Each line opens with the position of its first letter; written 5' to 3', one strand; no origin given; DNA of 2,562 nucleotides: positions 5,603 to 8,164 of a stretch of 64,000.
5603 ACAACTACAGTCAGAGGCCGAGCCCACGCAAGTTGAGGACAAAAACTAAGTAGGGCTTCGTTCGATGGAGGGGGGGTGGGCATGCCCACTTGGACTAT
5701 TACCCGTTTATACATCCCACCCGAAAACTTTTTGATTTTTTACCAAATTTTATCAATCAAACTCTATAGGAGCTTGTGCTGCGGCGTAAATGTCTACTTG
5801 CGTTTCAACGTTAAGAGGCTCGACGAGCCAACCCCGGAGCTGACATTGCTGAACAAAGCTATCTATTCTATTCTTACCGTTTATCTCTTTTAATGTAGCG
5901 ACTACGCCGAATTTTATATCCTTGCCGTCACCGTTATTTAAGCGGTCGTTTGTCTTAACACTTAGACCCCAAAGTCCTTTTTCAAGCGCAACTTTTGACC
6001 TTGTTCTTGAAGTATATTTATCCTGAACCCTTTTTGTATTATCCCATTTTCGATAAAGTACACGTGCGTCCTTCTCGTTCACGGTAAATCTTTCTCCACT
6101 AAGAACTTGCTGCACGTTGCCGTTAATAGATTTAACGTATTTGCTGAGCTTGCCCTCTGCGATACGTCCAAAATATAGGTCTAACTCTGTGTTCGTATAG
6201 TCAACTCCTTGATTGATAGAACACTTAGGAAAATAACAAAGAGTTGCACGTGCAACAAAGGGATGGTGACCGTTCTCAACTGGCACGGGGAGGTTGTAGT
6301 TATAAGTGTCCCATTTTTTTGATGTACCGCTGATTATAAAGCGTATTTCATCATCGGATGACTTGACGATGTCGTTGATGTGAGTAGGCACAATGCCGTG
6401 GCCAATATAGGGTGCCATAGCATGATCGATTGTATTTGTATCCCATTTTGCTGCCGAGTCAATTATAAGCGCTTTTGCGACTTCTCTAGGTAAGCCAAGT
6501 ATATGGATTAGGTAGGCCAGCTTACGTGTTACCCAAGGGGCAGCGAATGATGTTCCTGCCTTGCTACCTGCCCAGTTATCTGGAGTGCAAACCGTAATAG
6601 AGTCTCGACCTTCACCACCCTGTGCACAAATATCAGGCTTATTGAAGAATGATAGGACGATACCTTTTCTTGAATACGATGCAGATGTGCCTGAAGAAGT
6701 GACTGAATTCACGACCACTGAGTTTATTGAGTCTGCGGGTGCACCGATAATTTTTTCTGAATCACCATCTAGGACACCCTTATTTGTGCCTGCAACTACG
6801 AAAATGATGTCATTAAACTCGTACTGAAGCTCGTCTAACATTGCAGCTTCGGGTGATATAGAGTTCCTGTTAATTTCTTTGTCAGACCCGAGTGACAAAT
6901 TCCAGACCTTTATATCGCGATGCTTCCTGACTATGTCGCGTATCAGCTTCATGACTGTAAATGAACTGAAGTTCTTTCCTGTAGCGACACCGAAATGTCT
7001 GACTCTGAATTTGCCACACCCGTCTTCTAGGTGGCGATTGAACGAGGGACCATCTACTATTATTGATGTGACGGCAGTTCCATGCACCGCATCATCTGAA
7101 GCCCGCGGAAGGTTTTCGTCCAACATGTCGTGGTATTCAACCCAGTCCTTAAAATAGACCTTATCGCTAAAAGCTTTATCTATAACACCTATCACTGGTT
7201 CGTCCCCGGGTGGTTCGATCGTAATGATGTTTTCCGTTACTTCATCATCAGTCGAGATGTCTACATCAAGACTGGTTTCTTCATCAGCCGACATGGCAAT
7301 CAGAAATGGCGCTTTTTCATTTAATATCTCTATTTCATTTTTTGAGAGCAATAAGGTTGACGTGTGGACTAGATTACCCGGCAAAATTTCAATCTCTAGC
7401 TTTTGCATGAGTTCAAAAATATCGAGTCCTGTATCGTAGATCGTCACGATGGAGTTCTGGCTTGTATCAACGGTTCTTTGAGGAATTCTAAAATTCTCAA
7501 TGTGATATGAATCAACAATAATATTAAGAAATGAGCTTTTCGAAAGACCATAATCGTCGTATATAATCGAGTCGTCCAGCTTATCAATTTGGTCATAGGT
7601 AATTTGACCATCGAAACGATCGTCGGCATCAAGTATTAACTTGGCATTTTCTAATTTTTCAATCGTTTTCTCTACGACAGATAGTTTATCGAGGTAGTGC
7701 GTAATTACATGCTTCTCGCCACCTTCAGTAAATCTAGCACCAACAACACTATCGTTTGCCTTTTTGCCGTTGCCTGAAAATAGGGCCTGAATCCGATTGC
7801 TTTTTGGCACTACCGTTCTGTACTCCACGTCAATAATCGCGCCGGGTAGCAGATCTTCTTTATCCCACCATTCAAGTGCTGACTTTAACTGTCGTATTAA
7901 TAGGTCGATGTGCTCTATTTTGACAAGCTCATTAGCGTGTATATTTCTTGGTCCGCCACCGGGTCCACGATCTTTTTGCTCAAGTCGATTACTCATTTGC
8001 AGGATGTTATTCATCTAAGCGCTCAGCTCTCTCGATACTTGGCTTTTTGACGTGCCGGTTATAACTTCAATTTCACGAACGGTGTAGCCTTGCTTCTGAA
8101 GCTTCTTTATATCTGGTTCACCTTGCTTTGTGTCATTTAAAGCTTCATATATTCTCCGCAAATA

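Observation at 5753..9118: Abutting AAA+ ATPase(-HTH) / cytoplasmic S8 subtilase pair as cargo of an integrative element: candidate undescribed conflict (anti-phage/abortive infection) module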

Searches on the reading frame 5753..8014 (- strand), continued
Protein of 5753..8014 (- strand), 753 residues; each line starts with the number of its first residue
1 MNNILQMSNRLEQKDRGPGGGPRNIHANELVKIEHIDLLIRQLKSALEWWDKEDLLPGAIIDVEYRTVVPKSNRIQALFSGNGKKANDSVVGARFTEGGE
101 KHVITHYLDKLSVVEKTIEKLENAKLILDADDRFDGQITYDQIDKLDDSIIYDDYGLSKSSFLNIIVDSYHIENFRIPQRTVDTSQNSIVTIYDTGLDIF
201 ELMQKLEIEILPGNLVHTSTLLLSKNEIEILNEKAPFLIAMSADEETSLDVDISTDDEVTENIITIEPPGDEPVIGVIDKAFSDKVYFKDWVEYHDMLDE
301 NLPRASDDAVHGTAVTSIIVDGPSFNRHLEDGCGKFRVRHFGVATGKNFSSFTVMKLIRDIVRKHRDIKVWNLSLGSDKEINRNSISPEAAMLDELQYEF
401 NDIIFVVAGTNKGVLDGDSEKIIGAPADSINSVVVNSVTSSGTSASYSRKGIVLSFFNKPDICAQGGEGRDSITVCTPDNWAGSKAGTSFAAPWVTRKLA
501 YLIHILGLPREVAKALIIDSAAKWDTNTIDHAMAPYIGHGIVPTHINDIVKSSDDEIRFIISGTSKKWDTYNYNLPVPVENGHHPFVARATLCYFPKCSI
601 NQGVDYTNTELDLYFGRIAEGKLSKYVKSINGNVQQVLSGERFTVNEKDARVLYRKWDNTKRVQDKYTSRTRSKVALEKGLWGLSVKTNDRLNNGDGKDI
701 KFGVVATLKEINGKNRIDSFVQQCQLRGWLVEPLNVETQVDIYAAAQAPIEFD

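Call 55: fold_search(model_id=the predicted structure, library=pdb)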
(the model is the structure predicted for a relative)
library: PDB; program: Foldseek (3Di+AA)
matches with E <= 10: 753; with E <= 0.001: 68
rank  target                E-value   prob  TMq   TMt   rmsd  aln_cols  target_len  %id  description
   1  4h6w_A                1.6e-07  1.00  0.24  0.57   5.8       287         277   18  Structure of Prenylagaramide maturation protease PagA (released 2012-10-03)
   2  2sni_E                2.1e-07  1.00  0.24  0.59   5.8       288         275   18  STRUCTURAL COMPARISON OF TWO SERINE PROTEINASE-PROTEIN INHIBITOR COMPLEXES. EGLIN-C-SUBTILISIN CARLSBERG AND CI-2-SUBT (released 1988-09-07)
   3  4h6w_B                3.5e-07  1.00  0.24  0.57   5.8       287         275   18  Structure of Prenylagaramide maturation protease PagA (released 2012-10-03)
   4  7am7_A                4.4e-07  1.00  0.23  0.57   6.0       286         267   18  Crystal structure of Peptiligase mutant - M222P/L217H/A225N/F189W/N218D (released 2021-02-17)
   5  8h7o                  4.4e-07  1.00  0.23  0.55   6.1       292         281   17  Crystal structure of aqualigase (released 2023-11-01)
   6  1ubn                  5.5e-07  1.00  0.22  0.53   6.0       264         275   18  SELENOSUBTILISIN BPN (released 1999-06-08)
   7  4dww                  5.8e-07  1.00  0.24  0.56   6.3       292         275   16  Crystal Structure of Nattokinase from Bacillus subtilis natto (released 2012-03-14)
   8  1a2q                  6.9e-07  1.00  0.25  0.59   6.0       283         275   19  SUBTILISIN BPN' MUTANT 7186 (released 1998-04-29)
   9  1s01                  1.1e-06  1.00  0.24  0.58   5.9       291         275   20  LARGE INCREASES IN GENERAL STABILITY FOR SUBTILISIN BPN(PRIME) THROUGH INCREMENTAL CHANGES IN THE FREE ENERGY OF UNFOLDI (released 1990-10-15)
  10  1v5i_A                1.1e-06  1.00  0.23  0.56   6.3       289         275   18  Crystal structure of serine protease inhibitor POIA1 in complex with subtilisin BPN' (released 2005-03-08)
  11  6pak_A                1.1e-06  1.00  0.23  0.55   6.3       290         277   17  Insight into subtilisin E-S7 cleavage pattern based on crystal structure and hydrolysates peptide analysis (released 2019-10-23)
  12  1sbh                  1.2e-06  1.00  0.24  0.58   6.1       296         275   17  SUBTILISIN BPN' 8397+1 (E.C. 3.4.21.14) MUTANT (M50F, N76D, G169A, Q206C, N218S, K256Y) (released 1995-12-07)
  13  6dwq                  1.3e-06  1.00  0.24  0.57   6.0       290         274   16  Subtilisin serine protease modified with the protease inhibitor cyanobenzylsulfonylfluoride (released 2019-07-03)
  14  6o44_A                1.3e-06  1.00  0.24  0.56   6.0       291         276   18  Insight into subtilisin E-S7 cleavage pattern based on crystal structure and hydrolysates peptide analysis (released 2019-04-10)
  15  1bh6                  1.3e-06  1.00  0.22  0.53   6.6       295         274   16  SUBTILISIN DY IN COMPLEX WITH THE SYNTHETIC INHIBITOR N-BENZYLOXYCARBONYL-ALA-PRO-PHE-CHLOROMETHYL KETONE (released 1998-11-04)
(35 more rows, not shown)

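Call 62: find_encoding_contigs(protein=P0001, flank=10000, max_places=4)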
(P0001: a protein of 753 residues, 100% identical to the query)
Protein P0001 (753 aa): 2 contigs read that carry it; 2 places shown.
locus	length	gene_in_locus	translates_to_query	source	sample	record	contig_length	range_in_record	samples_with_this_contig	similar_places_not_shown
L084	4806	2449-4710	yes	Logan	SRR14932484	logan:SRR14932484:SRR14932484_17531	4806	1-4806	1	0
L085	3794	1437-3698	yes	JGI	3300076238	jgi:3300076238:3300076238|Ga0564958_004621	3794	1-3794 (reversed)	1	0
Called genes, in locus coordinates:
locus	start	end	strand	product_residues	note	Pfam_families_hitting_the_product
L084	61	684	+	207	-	-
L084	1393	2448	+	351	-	PF00004:AAA, PF07728:AAA_5 (faint)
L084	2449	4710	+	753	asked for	PF00082:Peptidase_S8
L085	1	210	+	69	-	?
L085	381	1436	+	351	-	PF00004:AAA, PF07728:AAA_5 (faint)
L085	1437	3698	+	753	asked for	PF00082:Peptidase_S8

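Call 64: search_protein_families(library=ncbifam, proteins=[window:5753-8014:-], max_evalue=0.001)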
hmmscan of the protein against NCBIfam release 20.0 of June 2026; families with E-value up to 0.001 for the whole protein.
window:5753-8014:- (753 aa): 2 families
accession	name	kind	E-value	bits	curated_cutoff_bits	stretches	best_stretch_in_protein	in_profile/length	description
NF042956.1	IteS_antiphage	equivalog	5.6e-44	150.5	900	1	226-740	210-747/747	S8 family anti-phage peptidase IteS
TIGR03921.1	T7SS_mycosin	equivalog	6e-06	25.6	278.75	0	367-496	115-237/353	type VII secretion-associated serine protease mycosin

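Call 74: search_protein_families(library=pfam, alignment_id=A4, max_evalue=0.00001)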
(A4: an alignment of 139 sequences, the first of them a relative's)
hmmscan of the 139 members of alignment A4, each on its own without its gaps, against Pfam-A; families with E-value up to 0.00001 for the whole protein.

A. member 1, L004:5403-5882:+ (160 aa): 1 family
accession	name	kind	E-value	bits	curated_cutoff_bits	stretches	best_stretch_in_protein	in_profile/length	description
PF13091.12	PLDc_2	-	7.6e-10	39.2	27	1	31-150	3-125/132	PLD-like domain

B. families by the number of members that match (of 139 scanned): 143 families (the first 25 are shown)
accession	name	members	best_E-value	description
PF00239.26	Resolvase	5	5.2e-31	Resolvase, N terminal domain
PF04851.21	ResIII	4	5.2e-44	Type III restriction enzyme, res subunit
PF07508.19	Recombinase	4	2.5e-26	Recombinase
PF00270.35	DEAD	4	4.4e-19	DEAD/DEAH box helicase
PF00145.23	DNA_methylase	3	7.5e-84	C-5 cytosine-specific DNA methylase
PF18766.7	SWI2_SNF2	3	6.4e-57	SWI2/SNF2 ATPase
PF04313.20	HSDR_N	3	2.1e-47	Type I restriction enzyme R protein N terminus (HSDR_N)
PF13635.12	DUF4143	3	1.5e-28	Domain of unknown function (DUF4143)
PF02661.23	Fic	3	4.2e-12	Fic/DOC family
PF13408.12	Zn_ribbon_recom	3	2.4e-11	Recombinase zinc beta ribbon domain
PF13651.11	EcoRI_methylase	2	2.9e-115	Adenine-specific methyltransferase EcoRI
PF12008.13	EcoR124_C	2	9.3e-67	Type I restriction and modification enzyme - subunit R C terminal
PF22679.2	T1R_D3-like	2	1.9e-59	Type I restriction enzyme subunit R domain 3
PF01161.25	PBP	2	1e-35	Phosphatidylethanolamine-binding protein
PF13173.12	AAA_14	2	5.9e-34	AAA domain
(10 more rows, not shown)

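Call 75: search_protein_families(library=padloc, alignment_id=A4, max_evalue=1e-10)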
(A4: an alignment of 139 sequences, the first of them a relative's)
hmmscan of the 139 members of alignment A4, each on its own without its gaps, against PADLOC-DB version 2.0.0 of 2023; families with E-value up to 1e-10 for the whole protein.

A. member 1, L004:5403-5882:+ (160 aa): 1 family
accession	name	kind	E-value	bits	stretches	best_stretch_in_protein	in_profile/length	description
PDLC03924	MkoC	-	4.4e-13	46.3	1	17-138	985-1109/1136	-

B. families by the number of members that match (of 139 scanned): 308 families (the first 25 are shown)
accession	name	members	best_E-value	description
PDLC03048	REase_I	3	0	Type I restriction enzyme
PDLC03378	MTase_II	3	4.8e-94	Type II methyltransferase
PDLC03234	MTase_II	3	1.1e-85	Type II methyltransferase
PDLC03272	MTase_II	3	1.9e-83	Type II methyltransferase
PDLC03326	MTase_II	3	1.3e-71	Type II methyltransferase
PDLC00033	DruM2|DruM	3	7.2e-71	DNA cytosine methylase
PDLC00031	DruM2|DruM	3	1.2e-65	DNA cytosine methylase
PDLC00027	DruM2|DruM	3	2.6e-65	DNA cytosine methylase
PDLC00026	DruM2|DruM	3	1.5e-63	DNA cytosine methylase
PDLC00030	DruM2|DruM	3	1.5e-61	DNA cytosine methylase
PDLC03237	MTase_II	3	4.6e-61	Type II methyltransferase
PDLC04790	PDC-S01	3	2.5e-53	-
PDLC03307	MTase_II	3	2.8e-52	Type II methyltransferase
PDLC02649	DrmMII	3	6.4e-52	DrmMII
PDLC02650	DrmMII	3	7.7e-51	DrmMII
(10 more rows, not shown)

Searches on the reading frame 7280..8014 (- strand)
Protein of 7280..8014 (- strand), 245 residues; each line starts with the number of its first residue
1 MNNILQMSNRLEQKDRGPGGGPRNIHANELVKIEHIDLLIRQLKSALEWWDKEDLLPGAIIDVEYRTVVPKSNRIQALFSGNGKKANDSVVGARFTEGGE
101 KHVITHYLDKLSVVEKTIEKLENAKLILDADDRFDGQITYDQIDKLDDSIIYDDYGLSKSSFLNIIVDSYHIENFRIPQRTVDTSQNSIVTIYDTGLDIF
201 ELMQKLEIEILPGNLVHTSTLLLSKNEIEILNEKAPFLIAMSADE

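Call 95: search_protein_representatives(protein=window:7280-8014:-)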
Query: 245 residues. Proteins with E-value up to 0.001 (for the whole library): 353; up to 1e-10: 253; up to 1e-30: 22. The best 150 are listed.
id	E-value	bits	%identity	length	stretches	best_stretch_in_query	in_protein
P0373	2.7e-47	177.9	39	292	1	1-244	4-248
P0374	6.9e-41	156.9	37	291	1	1-244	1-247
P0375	2.9e-39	151.6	49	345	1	56-244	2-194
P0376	8.2e-39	150.1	38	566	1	1-244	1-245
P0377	8.6e-38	146.8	38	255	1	1-243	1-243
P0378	9.8e-38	146.6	37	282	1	1-244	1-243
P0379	7.6e-37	143.7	39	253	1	1-240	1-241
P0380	5.4e-36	140.9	39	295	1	1-243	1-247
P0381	2.6e-35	138.7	35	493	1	1-243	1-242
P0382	1.2e-34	136.5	41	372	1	45-243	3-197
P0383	5.2e-34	134.4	34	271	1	1-243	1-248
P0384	7.7e-34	133.9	35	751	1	1-244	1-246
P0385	1.0e-33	133.5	33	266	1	1-242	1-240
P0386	1.4e-33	133.0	39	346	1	1-243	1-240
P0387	1.6e-33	132.9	36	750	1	2-242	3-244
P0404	5.7e-29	117.9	33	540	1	1-242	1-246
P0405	7.0e-29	117.6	37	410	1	1-242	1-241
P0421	2.4e-27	112.6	33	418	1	1-243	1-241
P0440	3.1e-24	102.4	31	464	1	1-242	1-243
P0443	8.0e-24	101.1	37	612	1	50-243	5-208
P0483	5.7e-21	91.7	29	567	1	2-242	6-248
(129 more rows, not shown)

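Call 96: search_protein_families(library=pfam, proteins=[P0373, P0376, P0381, P0386, P0404, P0405, P0421, P0440, P0443, P0483], max_evalue=0.001)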
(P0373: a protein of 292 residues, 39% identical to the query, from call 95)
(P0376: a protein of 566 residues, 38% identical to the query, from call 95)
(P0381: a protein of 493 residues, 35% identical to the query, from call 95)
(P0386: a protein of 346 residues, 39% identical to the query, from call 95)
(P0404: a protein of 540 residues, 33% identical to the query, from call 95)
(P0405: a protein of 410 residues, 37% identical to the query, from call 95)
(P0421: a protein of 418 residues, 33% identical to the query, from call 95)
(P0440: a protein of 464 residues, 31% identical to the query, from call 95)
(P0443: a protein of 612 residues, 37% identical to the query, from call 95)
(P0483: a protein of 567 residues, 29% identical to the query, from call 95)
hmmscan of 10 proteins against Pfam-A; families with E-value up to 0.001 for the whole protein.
P0373 (292 aa): 0 families

P0376 (566 aa): 1 family
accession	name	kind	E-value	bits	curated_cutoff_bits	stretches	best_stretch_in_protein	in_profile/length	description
PF00082.27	Peptidase_S8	-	1.5e-32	113.5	21.8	1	273-544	3-288/288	Subtilase family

P0381 (493 aa): 1 family
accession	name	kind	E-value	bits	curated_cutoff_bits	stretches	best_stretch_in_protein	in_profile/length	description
PF00082.27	Peptidase_S8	-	4.9e-26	92.2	21.8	1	268-491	1-248/288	Subtilase family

P0386 (346 aa): 0 families

P0404 (540 aa): 1 family
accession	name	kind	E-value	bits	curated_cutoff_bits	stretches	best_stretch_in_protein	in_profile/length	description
PF00082.27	Peptidase_S8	-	2e-30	106.6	21.8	1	274-528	2-274/288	Subtilase family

P0405 (410 aa): 1 family
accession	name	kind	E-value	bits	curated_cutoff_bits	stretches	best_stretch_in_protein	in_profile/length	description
PF00082.27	Peptidase_S8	-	1.6e-09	37.9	21.8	1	269-409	2-154/288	Subtilase family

P0421 (418 aa): 1 family
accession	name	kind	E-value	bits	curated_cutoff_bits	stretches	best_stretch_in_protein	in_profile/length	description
PF00082.27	Peptidase_S8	-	1.5e-08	34.7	21.8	1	270-375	4-121/288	Subtilase family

P0440 (464 aa): 1 family
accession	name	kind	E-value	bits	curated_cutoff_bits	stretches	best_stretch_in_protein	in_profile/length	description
PF00082.27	Peptidase_S8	-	6.7e-25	88.4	21.8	1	271-462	3-209/288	Subtilase family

P0443 (612 aa): 1 family
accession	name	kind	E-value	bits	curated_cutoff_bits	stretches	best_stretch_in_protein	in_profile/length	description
PF00082.27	Peptidase_S8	-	8e-32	111.1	21.8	1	236-504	2-288/288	Subtilase family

P0483 (567 aa): 1 family
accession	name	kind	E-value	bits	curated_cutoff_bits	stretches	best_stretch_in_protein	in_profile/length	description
PF00082.27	Peptidase_S8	-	5.2e-25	88.8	21.8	1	278-527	4-276/288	Subtilase family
